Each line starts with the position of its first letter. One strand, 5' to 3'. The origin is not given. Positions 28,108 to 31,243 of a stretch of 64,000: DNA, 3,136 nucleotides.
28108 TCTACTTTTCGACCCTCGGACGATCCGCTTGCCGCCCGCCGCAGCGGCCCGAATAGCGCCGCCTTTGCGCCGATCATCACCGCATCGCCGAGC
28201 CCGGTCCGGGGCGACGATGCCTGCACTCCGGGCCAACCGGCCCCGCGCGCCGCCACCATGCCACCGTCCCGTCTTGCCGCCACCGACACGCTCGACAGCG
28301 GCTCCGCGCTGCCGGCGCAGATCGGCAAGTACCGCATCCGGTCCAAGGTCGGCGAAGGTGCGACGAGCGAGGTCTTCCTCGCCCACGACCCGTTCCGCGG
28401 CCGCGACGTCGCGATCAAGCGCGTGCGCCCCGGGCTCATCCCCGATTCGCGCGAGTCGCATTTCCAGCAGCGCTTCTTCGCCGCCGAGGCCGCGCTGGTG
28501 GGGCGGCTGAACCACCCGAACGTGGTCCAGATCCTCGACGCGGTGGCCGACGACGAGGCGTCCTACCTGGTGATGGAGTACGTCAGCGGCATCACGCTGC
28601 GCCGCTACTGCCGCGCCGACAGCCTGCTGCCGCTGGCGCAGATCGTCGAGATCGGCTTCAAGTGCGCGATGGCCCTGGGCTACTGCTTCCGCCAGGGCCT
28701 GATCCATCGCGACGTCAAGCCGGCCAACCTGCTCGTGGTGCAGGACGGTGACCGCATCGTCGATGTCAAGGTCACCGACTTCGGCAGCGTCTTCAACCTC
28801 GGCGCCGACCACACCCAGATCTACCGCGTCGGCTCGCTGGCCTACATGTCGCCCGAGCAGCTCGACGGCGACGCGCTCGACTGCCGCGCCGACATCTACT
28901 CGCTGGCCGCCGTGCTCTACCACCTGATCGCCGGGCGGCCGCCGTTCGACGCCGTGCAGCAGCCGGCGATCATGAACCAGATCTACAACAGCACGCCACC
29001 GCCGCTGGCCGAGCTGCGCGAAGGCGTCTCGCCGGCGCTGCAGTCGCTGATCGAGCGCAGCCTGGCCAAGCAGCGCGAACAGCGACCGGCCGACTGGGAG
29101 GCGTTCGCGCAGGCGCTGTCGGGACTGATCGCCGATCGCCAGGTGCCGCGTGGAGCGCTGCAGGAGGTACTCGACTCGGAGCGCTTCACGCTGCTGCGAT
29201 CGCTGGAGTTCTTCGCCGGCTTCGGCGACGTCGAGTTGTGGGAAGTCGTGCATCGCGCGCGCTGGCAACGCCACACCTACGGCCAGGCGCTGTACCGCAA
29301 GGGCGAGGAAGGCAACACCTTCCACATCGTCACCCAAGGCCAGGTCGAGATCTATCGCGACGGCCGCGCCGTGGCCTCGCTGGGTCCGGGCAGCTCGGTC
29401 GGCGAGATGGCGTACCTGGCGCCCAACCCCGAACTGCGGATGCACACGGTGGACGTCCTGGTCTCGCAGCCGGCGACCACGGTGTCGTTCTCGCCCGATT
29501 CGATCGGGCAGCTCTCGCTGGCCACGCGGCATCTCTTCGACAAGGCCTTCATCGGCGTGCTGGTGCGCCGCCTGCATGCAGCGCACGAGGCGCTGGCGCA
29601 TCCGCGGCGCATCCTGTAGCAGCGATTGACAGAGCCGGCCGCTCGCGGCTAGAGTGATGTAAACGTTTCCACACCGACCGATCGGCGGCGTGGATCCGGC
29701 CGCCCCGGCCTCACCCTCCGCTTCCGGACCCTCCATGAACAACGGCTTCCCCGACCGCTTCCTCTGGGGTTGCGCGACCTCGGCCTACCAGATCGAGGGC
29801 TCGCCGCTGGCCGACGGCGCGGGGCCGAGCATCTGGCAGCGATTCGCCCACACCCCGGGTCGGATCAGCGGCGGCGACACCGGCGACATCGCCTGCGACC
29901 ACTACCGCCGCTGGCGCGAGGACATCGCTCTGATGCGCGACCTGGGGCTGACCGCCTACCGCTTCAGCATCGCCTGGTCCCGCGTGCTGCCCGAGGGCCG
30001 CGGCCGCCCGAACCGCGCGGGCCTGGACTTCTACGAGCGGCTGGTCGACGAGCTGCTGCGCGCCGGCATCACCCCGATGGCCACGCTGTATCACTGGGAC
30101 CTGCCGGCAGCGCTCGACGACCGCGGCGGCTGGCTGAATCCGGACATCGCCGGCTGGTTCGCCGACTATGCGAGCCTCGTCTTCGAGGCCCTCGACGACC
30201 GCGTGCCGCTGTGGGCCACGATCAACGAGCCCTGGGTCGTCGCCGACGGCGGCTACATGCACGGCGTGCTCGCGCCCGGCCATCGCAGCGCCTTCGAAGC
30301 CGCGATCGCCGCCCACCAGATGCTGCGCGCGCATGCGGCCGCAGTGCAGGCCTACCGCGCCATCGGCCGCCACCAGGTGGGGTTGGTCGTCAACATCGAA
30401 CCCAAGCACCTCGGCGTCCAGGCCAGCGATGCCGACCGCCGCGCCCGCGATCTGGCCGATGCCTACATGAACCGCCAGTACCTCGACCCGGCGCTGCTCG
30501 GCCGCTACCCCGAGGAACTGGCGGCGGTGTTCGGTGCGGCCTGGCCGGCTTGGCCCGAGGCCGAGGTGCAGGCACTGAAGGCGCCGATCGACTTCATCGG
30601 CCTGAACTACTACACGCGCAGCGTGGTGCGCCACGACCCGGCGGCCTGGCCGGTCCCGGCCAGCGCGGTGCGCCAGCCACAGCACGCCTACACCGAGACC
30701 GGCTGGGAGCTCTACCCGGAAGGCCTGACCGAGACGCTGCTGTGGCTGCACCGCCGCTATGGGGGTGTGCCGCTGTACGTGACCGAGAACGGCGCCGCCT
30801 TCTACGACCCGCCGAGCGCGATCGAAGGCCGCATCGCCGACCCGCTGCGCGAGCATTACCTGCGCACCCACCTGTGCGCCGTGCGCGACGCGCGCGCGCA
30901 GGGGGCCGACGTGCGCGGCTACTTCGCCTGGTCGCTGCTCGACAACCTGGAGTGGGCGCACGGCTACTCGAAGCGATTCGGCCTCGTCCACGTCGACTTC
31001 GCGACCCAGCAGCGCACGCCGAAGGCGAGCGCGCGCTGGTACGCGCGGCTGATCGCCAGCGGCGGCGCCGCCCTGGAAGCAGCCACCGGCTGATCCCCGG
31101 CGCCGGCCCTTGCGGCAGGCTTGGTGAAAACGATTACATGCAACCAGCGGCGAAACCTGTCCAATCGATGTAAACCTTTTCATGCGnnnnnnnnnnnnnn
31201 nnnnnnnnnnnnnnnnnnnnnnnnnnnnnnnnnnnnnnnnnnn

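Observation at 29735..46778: Candidate TonB-dependent beta-1,2-glucan (cyclic glucan/OPG) utilisation locus in a betaproteobacterium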

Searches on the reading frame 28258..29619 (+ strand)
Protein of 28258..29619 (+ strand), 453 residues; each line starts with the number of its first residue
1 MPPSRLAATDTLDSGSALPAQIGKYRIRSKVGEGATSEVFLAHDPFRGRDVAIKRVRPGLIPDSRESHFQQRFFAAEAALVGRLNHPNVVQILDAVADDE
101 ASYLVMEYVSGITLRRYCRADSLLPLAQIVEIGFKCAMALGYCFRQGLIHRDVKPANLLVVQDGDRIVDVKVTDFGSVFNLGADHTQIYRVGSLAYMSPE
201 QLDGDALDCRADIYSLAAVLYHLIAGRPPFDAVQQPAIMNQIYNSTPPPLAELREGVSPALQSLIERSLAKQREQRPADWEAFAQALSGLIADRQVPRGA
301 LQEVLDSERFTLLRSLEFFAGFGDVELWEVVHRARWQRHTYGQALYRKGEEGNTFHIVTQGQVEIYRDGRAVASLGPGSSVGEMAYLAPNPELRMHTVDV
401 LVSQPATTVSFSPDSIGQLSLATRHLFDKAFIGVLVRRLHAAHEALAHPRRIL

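Call 18: search_protein_families(library=pfam, proteins=[window:28258-29619:+], max_evalue=1)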
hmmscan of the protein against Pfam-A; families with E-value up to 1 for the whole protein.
window:28258-29619:+ (453 aa): 6 families
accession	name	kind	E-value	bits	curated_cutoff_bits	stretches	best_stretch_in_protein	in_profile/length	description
PF00069.31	Pkinase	-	3.5e-47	161.5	31.7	1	25-278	1-253/263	Protein kinase domain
PF07714.23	PK_Tyr_Ser-Thr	-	6.7e-29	101.4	23.1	1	27-278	3-250/258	Protein tyrosine and serine/threonine kinase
PF00027.35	cNMP_binding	-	8.6e-11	42.1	27.5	1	342-414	7-80/89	Cyclic nucleotide-binding domain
PF03109.22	ABC1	-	7.5e-08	32.2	22.9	1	101-189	142-225/244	ABC1 atypical kinase-like domain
PF01636.29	APH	-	0.00042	20.6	23.2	2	31-122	5-86/239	Phosphotransferase enzyme family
PF17667.7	Pkinase_fungal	-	0.057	12.6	24.1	1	145-220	305-383/387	Fungal protein kinase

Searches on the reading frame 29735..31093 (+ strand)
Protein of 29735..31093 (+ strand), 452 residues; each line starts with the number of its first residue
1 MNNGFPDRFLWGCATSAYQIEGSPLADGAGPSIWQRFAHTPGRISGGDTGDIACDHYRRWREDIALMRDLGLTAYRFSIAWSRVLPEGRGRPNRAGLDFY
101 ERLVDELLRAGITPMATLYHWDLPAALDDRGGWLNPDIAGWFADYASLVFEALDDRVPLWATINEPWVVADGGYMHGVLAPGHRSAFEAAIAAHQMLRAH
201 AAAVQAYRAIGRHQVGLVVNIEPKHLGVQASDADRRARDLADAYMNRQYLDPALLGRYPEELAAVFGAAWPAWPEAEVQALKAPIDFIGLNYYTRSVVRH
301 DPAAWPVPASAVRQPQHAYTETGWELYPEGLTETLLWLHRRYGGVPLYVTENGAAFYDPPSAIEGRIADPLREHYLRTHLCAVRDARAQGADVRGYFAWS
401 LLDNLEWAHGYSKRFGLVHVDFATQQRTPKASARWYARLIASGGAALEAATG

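Call 4: search_protein_families(library=pfam, proteins=[window:29735-31093:+], max_evalue=0.01)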
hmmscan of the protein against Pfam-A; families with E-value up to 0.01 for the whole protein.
window:29735-31093:+ (452 aa): 1 family
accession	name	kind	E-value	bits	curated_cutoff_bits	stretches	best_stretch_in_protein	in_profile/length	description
PF00232.24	Glyco_hydro_1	-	1.2e-152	509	22.6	1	2-442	2-450/453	Glycosyl hydrolase family 1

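Call 13: search_solved_structures(query=window:29735-31093:+, max_evalue=1e-50)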
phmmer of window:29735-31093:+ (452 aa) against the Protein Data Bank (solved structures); distinct sequences matched with E-value up to 1e-50: 164 (the best 60 are shown).
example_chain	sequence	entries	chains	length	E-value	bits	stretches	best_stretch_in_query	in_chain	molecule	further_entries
6jfp_B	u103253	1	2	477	4.3e-206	688.4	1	5-451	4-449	beta-glucosidase 15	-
5gny_A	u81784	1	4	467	2.8e-194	649.5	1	4-447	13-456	Beta-glucosidase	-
5gnx_A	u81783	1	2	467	7e-194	648.1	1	4-447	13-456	Beta-glucosidase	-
5gnz_A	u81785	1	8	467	1.2e-193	647.4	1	4-447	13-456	Beta-glucosidase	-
8in1_A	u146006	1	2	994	6.1e-163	546.1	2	4-445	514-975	Beta-Glucosidase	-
6z1h_A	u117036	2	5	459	1.3e-145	489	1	5-448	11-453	ANCESTRAL RECONSTRUCTED GLYCOSIDASE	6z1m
4ptv_A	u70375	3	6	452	3.4e-140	471.1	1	5-443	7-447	Glycoside hydrolase family 1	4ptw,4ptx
3ta9_A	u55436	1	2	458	3.6e-140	471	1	5-443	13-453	Glycoside hydrolase family 1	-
1od0_A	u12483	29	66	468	1.4e-137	462.5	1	4-444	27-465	BETA-GLUCOSIDASE A | BETA-GLUCOSIDASE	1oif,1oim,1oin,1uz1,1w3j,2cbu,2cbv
8znv_A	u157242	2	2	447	3.2e-133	448.1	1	3-441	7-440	Beta-glucosidase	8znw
5idi_A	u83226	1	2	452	5.2e-133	447.4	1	4-445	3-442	1,4-beta-D-glucan glucohydrolase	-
3cmj_A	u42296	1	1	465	3.4e-132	444.7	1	4-444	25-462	Beta-glucosidase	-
4hz6_A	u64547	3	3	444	4.3e-132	444.4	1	4-444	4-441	Beta-glucosidase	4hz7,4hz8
3ahx_A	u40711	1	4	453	1.2e-131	442.9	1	5-441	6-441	Beta-glucosidase A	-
5ns7_A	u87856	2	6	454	1.6e-131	442.5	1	6-440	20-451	beta-glucosidase M - G1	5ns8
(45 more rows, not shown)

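Call 54: search_protein_families(library=ncbifam, proteins=[window:29735-31093:+], max_evalue=0.01)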
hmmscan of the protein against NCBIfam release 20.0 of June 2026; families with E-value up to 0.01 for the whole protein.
window:29735-31093:+ (452 aa): 8 families
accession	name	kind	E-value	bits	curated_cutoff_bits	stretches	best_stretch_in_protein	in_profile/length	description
TIGR03356.1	BGL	equivalog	6.1e-176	585.5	478.5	1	5-436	1-427/427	GH1 family beta-glucosidase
NF010036.0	PRK13511.1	subfamily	8.6e-101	337.8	610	2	3-299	3-305/469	6-phospho-beta-galactosidase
TIGR01233.1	lacG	equivalog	1.8e-84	284.3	561.2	2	5-295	4-300/472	6-phospho-beta-galactosidase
NF041004.1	Beta_gal_BgaS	equivalog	6.6e-62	209.6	475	2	93-438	124-461/479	beta-galactosidase BgaS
NF007356.0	PRK09852.1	subfamily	4.4e-55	187.2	623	1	3-448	2-474/474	6-phospho-beta-glucosidase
NF007154.0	PRK09589.1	subfamily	3.8e-53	180.9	624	1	4-445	3-474/476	6-phospho-beta-glucosidase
NF007158.0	PRK09593.1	subfamily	1.5e-51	175.6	639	1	3-447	4-477/478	6-phospho-beta-glucosidase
NF011589.0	PRK15014.1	subfamily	1.8e-49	169.3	686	1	5-446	6-476/477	6-phospho-beta-glucosidase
